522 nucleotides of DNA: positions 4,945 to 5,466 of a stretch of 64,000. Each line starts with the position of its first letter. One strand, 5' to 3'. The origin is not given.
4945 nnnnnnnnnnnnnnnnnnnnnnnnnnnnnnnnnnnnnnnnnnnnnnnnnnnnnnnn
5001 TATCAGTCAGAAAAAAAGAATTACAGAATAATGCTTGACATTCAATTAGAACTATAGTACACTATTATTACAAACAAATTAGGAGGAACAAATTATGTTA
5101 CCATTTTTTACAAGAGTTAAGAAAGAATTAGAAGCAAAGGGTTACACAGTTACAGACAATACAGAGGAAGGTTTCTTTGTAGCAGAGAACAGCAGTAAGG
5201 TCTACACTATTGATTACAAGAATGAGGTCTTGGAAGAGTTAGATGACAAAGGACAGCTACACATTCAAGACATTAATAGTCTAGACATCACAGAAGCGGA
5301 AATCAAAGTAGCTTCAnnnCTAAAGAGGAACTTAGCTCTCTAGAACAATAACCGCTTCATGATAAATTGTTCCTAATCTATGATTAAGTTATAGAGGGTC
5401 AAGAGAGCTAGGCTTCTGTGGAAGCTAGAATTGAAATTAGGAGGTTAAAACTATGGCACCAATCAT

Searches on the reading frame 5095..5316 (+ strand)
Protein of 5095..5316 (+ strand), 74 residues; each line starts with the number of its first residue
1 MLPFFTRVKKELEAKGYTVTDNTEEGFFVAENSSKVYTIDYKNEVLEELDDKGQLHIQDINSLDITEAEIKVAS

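Call 102: search_protein_families(library=pfam, proteins=[window:5095-5316:+], max_evalue=0.01)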
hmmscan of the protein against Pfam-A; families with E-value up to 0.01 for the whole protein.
window:5095-5316:+ (74 aa): 1 family
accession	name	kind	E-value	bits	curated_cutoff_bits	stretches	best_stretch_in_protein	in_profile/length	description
PF20623.4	Sgo0707_N2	-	0.0007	19.5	27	1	12-67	75-130/141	Sgo0707 N2 domain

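Call 103: search_protein_families(library=phrogs, proteins=[window:5095-5316:+], max_evalue=0.001)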
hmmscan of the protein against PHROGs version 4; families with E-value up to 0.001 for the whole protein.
window:5095-5316:+ (74 aa): 0 families
